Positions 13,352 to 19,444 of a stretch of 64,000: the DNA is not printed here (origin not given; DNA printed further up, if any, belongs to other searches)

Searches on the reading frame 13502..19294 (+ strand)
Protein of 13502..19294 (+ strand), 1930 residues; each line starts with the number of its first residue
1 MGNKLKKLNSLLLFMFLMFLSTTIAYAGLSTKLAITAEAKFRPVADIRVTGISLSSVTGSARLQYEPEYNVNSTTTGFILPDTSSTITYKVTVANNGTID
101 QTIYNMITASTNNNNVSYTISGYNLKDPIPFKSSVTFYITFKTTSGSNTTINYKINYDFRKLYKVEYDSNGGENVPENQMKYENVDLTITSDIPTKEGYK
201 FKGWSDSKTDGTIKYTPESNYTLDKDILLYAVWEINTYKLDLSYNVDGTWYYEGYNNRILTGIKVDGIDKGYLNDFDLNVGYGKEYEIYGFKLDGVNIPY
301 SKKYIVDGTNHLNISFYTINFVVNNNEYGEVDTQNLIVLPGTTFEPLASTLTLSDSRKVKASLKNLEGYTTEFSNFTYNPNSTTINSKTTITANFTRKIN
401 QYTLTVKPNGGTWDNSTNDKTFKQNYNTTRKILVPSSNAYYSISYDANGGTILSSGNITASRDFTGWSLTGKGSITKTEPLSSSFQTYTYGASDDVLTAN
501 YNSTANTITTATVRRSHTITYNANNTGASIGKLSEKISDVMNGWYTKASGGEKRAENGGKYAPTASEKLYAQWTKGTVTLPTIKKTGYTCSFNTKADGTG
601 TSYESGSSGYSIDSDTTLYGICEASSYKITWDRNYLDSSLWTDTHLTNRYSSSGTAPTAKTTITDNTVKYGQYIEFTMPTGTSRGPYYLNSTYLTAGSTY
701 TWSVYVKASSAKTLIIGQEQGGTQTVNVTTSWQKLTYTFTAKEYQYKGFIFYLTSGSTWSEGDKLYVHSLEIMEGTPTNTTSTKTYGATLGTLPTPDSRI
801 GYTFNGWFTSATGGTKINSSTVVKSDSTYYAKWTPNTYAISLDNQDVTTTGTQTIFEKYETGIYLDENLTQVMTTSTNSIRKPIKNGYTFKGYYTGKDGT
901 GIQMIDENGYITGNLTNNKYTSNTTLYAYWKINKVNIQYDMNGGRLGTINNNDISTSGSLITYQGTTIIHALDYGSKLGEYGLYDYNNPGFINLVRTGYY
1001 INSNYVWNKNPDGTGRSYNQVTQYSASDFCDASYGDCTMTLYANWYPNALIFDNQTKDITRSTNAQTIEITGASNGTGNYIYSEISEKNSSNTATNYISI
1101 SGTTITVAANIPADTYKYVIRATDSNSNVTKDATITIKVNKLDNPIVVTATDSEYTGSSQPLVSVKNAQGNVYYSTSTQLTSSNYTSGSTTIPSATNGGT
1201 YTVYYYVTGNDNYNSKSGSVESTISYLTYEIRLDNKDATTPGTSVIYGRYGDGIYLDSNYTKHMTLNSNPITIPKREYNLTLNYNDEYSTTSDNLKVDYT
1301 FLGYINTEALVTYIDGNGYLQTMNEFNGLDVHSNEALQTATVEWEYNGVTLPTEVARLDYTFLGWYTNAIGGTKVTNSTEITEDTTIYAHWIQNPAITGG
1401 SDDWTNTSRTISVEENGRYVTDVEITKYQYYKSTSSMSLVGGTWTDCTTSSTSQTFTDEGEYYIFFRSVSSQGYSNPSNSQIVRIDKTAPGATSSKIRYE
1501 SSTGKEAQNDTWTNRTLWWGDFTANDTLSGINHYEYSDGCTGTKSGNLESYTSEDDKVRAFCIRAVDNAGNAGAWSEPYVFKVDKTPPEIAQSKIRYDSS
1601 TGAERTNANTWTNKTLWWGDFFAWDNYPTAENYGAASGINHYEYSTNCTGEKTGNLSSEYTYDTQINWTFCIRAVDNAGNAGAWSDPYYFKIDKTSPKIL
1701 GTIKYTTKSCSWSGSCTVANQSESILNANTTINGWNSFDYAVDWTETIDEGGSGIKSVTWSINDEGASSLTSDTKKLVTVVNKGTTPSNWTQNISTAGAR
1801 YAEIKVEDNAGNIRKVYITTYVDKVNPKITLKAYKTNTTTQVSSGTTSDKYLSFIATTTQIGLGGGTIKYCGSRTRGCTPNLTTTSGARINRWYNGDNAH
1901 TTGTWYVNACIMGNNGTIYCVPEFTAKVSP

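Call 7: search_protein_families(library=pfam, proteins=[window:13502-19294:+])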
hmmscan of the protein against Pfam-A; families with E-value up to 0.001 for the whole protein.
window:13502-19294:+ (1930 aa): 1 family
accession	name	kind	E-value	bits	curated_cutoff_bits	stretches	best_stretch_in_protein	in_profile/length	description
PF09479.16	Flg_new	-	9.7e-29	99.7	27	3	163-232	1-65/65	Listeria-Bacteroides repeat domain (List_Bact_rpt)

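Call 36: find_homologous_proteins(query=window:13502-19294:+)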
Query window:13502-19294:+ (1930 aa): 383 proteins with E <= 0.001 among 8000 candidates; the best 120 are listed.
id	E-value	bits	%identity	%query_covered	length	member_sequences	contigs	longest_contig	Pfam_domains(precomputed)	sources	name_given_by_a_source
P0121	0.0e+0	4315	100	100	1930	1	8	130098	PF09479.17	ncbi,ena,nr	ncbi:MAG: InlB B-repeat-containing protein [Bacilli bacterium]|nr:InlB B-repeat-containing protein [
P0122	1.4e-241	823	50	21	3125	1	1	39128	PF09479.17,PF18998.7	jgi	-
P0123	1.7e-227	777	56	21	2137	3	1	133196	PF09479.17,PF18998.7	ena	-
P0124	3.5e-222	759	48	23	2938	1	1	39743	PF09479.17,PF18998.7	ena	-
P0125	2.8e-221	756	50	21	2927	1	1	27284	PF09479.17,PF18998.7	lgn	-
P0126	3.7e-207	709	54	21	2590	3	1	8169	PF09479.17,PF16709.12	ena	-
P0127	1.3e-201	691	56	21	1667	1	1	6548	PF09479.17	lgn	-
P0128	9.7e-198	678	42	32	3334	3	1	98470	PF09479.17,PF18998.7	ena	-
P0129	2.3e-195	670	54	21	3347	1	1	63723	PF09479.17,PF18998.7,PF16709.12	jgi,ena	-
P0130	5.0e-195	669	54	21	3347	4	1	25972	PF09479.17,PF18998.7,PF16709.12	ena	-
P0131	1.2e-194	668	54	21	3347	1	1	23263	PF09479.17,PF18998.7,PF16709.12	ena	-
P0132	1.3e-194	668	54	21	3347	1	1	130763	PF09479.17,PF18998.7,PF16709.12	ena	-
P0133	3.1e-194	666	45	24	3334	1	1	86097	PF09479.17,PF18998.7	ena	-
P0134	2.7e-193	663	44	32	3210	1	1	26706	PF09479.17,PF18998.7,PF02368.25,PF26918.1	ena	-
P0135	4.0e-193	663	45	24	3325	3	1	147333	PF09479.17,PF18998.7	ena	-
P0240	6.0e-47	178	36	9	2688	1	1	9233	PF09603.16,PF09479.17,PF18998.7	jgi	jgi:uncharacterized protein (TIGR02145 family)/uncharacterized repeat protein (TIGR02543 family)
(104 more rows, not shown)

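Call 38: find_encoding_contigs(protein=P0123, flank=8000, max_places=2)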
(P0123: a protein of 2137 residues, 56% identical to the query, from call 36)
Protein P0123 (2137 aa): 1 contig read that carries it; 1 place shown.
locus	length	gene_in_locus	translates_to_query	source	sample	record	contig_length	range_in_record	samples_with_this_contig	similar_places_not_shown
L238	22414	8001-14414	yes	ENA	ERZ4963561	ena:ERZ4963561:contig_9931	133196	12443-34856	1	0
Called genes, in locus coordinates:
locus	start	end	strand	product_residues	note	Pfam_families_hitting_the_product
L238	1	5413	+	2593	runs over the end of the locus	PF12733:Cadherin-like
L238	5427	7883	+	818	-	PF12733:Cadherin-like, PF19077:Big_13 (faint), PF12733:Cadherin-like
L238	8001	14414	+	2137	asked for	PF09479:Flg_new, PF18998:Flg_new_2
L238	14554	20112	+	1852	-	PF09479:Flg_new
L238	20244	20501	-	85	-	-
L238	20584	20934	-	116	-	PF13240:Zn_Ribbon_1, PF13248:Zn_ribbon_3 (weak), PF05154:TM2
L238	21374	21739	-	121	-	PF13240:Zn_Ribbon_1 (weak), PF13828:DUF4190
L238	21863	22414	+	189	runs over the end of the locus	-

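Call 45: search_protein_families(library=phrogs, proteins=[window:13502-19294:+])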
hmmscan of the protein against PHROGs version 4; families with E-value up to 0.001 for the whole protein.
window:13502-19294:+ (1930 aa): 1 family
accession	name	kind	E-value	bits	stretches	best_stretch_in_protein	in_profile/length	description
phrog_2189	-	tail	1.5e-09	37.4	1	632-776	649-788/971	tail protein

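Call 46: search_protein_families(library=ncbifam, proteins=[window:13502-19294:+])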
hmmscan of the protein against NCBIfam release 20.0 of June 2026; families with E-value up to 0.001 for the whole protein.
window:13502-19294:+ (1930 aa): 1 family
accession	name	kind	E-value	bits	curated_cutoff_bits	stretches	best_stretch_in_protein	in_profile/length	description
TIGR02543.1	List_Bact_rpt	repeat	5.5e-12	45.8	20.95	3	798-837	2-44/44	TIGR02543 family repeat protein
